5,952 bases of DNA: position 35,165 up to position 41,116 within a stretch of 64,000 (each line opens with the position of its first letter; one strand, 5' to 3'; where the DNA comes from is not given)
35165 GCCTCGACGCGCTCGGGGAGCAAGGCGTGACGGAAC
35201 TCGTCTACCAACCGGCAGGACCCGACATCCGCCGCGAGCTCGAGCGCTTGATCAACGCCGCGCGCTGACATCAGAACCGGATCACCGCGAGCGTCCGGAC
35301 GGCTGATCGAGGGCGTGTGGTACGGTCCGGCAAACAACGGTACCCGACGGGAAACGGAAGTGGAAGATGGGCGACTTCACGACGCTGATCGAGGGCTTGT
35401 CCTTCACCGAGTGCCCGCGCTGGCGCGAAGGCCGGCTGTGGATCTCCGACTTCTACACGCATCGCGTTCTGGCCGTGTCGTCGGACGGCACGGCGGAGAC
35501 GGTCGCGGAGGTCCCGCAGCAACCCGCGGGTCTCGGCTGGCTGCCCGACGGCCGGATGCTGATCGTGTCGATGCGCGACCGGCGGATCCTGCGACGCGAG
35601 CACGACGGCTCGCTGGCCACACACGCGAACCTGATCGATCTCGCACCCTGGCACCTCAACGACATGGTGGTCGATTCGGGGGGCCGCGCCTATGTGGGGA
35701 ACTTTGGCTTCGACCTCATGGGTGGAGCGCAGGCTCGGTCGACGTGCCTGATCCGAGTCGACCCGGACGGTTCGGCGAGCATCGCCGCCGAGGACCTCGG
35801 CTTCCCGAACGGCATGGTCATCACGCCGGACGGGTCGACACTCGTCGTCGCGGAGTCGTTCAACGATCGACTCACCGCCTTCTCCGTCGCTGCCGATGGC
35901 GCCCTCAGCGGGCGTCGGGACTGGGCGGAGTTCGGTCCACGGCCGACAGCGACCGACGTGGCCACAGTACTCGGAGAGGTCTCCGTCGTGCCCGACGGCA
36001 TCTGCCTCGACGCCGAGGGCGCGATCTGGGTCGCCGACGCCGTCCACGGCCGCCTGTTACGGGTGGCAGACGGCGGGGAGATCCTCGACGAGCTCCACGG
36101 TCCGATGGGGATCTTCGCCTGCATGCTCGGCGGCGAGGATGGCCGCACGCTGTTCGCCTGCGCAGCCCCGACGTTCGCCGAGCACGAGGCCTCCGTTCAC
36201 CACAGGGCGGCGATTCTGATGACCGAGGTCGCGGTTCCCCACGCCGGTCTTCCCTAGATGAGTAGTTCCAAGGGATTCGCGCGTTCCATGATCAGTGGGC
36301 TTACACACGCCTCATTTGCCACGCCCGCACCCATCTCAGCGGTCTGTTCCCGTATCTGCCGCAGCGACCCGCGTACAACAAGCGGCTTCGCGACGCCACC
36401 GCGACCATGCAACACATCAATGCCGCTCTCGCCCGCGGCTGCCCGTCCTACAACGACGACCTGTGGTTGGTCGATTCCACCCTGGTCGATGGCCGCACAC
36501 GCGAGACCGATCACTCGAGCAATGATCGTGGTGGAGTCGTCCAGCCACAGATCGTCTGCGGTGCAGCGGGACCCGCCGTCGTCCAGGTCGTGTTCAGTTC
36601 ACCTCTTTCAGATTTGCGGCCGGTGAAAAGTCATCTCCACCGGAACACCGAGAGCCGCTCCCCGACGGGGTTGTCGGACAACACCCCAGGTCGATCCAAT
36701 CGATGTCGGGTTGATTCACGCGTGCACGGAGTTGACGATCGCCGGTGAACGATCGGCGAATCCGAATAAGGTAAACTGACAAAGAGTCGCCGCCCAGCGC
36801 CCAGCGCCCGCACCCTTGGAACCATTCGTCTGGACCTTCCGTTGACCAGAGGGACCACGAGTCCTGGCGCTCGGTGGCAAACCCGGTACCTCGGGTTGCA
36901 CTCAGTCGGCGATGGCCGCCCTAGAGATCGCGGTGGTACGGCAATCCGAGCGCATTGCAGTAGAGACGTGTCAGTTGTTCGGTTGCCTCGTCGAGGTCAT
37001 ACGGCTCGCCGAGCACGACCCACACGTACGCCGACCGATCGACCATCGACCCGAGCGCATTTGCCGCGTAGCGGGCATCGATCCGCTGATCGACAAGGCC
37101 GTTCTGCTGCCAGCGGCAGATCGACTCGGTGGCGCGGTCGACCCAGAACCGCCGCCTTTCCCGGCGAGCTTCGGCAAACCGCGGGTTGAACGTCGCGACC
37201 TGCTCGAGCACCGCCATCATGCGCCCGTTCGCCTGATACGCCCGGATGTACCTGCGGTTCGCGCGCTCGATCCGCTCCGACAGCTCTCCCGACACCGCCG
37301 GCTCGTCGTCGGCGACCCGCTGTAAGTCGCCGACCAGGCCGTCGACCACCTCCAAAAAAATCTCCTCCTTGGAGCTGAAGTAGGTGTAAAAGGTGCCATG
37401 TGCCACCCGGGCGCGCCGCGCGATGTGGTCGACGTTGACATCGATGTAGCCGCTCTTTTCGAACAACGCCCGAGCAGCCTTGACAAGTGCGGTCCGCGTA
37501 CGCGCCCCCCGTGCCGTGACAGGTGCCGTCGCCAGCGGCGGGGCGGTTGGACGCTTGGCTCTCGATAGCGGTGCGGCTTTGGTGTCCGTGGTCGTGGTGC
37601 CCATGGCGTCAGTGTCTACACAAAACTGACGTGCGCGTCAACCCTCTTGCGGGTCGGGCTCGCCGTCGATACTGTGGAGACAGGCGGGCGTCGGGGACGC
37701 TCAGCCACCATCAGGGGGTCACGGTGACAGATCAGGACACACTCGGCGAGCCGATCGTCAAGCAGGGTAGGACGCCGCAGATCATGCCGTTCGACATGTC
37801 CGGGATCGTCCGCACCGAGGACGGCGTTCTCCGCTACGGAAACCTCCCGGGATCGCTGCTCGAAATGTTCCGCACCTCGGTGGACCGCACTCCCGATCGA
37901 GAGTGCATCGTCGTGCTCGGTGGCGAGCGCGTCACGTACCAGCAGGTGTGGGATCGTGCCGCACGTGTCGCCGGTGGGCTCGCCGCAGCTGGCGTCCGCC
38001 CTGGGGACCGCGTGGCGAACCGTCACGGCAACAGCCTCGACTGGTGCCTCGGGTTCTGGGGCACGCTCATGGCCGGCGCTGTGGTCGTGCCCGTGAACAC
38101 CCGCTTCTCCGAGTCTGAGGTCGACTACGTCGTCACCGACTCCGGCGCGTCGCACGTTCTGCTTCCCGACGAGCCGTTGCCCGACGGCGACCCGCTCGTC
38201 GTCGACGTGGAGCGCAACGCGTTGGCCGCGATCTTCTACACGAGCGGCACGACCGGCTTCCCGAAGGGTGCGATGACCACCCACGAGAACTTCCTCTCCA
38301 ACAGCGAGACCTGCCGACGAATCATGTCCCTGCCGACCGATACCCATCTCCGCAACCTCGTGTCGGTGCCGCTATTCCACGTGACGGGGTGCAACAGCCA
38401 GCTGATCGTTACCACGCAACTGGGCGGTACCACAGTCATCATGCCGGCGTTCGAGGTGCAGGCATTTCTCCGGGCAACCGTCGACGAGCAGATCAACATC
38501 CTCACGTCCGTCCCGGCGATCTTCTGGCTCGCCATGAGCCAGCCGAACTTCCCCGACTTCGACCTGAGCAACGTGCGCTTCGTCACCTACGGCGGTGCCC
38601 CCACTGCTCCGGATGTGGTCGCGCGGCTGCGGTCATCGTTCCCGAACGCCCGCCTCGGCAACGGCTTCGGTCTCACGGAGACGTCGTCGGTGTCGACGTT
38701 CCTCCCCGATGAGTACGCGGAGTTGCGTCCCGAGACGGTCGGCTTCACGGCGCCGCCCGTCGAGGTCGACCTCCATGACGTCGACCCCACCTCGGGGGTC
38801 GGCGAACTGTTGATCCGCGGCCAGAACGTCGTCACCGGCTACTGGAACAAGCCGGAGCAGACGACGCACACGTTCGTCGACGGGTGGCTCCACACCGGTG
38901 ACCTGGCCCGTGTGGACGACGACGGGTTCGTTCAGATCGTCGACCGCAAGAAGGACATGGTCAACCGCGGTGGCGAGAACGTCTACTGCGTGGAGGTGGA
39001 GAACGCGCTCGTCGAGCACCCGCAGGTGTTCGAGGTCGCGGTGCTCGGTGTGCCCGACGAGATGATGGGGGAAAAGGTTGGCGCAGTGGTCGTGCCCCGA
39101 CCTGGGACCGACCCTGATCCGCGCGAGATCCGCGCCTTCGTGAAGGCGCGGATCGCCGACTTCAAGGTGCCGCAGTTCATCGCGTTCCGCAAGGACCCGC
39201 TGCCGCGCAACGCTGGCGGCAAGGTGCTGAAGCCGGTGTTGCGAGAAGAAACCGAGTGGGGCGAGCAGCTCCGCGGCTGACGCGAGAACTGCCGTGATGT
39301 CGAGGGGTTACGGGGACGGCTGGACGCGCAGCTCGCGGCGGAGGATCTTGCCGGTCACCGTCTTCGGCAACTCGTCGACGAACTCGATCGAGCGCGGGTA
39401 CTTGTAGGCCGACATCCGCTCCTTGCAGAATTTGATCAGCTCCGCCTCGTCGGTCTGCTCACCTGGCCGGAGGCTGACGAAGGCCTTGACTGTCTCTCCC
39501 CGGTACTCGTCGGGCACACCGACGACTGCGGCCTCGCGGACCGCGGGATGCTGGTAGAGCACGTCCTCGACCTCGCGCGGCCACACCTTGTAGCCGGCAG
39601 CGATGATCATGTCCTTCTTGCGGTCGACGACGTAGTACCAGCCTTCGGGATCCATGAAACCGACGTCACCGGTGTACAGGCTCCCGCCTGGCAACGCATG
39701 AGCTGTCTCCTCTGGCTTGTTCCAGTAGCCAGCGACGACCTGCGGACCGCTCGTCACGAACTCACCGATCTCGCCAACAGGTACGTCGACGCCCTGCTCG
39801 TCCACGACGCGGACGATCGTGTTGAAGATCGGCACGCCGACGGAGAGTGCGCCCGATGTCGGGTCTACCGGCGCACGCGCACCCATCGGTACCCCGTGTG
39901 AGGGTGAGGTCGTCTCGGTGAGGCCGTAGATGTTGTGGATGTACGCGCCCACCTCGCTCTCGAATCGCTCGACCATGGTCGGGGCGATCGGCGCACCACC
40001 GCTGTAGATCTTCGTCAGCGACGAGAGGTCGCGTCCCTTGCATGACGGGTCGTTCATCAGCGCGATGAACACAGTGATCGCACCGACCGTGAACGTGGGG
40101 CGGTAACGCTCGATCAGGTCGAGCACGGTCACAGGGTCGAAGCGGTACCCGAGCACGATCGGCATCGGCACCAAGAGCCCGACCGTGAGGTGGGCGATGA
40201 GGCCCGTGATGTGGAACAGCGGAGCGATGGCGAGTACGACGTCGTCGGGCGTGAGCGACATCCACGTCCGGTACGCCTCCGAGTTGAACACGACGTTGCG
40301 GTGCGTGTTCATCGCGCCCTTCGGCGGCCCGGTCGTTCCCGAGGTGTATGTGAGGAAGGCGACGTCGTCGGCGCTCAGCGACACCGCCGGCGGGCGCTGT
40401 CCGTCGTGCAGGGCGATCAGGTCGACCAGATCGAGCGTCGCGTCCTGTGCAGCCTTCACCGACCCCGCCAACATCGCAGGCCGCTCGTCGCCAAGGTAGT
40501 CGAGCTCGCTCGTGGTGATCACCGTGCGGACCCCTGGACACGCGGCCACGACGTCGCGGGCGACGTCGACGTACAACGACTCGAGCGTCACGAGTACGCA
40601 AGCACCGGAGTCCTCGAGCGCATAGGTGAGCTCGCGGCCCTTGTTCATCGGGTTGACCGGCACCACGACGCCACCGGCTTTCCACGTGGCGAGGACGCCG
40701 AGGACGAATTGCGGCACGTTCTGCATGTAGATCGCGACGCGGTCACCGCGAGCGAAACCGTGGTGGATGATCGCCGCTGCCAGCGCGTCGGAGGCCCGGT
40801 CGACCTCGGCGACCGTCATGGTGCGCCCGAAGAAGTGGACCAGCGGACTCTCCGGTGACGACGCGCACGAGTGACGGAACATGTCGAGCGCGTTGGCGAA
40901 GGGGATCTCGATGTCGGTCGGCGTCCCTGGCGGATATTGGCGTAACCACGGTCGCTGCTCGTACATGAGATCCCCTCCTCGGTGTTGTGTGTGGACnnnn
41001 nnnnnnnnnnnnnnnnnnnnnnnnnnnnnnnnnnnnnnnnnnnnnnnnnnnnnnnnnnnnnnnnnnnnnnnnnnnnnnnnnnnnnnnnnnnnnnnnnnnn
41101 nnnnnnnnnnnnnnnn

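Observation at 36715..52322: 15.4-kb catabolic module bounded by 117/118-bp inverted repeats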

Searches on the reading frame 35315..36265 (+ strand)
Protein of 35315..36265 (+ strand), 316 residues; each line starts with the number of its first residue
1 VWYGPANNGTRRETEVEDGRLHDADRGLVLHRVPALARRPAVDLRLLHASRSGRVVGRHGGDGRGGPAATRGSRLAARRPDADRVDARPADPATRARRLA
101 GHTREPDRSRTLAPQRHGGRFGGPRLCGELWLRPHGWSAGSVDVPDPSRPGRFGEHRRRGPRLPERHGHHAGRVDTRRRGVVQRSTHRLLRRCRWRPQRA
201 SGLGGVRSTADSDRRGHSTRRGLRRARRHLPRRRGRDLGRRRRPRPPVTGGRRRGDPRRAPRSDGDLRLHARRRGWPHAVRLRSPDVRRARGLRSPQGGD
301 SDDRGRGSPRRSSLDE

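Call 7: search_protein_families(library=pfam, proteins=[window:35315-36265:+])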
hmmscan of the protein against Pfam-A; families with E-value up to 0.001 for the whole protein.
window:35315-36265:+ (316 aa): 0 families

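Call 8: search_protein_families(library=pfam, proteins=[window:35367-36257:+], max_evalue=0.01)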
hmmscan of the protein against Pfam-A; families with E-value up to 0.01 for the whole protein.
window:35367-36257:+ (296 aa): 6 families
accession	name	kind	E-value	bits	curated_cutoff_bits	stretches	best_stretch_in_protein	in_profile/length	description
PF08450.18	SGL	-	1.3e-44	153.1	26.3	1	13-264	1-242/246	SMP-30/Gluconolactonase/LRE-like region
PF01436.27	NHL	-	1.9e-08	34.4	20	0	209-230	4-25/28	NHL repeat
PF24684.1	Vgb_lyase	-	9.2e-07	28.4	50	0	21-85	65-131/290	Virginiamycin B lyase family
PF03088.22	Str_synth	-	0.0004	20.9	25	1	129-168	40-80/89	Strictosidine synthase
PF07494.17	Reg_prop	-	0.0044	17.5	20.4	0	209-223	8-21/24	Two component regulator propeller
PF13449.12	Phytase-like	-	0.0073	16.7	27.6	0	20-52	77-109/284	Esterase-like activity of phytase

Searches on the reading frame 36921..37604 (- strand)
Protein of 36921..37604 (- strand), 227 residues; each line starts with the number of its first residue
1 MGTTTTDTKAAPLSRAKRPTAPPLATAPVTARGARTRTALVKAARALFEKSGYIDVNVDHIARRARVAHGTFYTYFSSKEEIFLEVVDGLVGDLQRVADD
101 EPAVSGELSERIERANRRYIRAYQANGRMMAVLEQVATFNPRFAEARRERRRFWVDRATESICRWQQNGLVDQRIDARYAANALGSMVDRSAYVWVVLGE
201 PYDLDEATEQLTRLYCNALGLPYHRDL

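Call 6: search_protein_families(library=pfam, proteins=[window:36921-37604:-])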
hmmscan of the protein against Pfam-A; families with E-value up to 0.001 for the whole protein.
window:36921-37604:- (227 aa): 2 families
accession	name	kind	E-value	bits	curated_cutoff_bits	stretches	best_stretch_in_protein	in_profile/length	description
PF00440.29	TetR_N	-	7.6e-15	54.9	24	1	40-86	1-47/47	Bacterial regulatory proteins, tetR family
PF17932.6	TetR_C_24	-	0.00018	22.2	26.4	1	107-217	3-112/114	Tetracyclin repressor-like, C-terminal domain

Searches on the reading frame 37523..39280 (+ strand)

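Call 6: search_protein_families(library=pfam, proteins=[window:37523-39280:+])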
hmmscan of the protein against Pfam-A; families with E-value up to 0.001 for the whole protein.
window:37523-39280:+ (585 aa): 2 families
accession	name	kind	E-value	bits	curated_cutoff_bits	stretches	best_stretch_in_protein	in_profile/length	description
PF00501.34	AMP-binding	-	1.4e-77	261.5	29.9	2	225-441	155-384/384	AMP-binding enzyme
PF13193.12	AMP-binding_C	-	6.9e-19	69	24.5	1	491-567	1-76/76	AMP-binding enzyme C-terminal domain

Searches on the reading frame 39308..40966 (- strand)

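Call 6: search_protein_families(library=pfam, proteins=[window:39308-40966:-])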
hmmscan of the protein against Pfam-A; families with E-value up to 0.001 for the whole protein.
window:39308-40966:- (552 aa): 2 families
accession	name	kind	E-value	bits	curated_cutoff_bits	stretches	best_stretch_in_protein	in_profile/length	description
PF00501.34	AMP-binding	-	3.9e-91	306.2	29.9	1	30-415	1-384/384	AMP-binding enzyme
PF13193.12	AMP-binding_C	-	9.2e-26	91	24.5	1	465-540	1-76/76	AMP-binding enzyme C-terminal domain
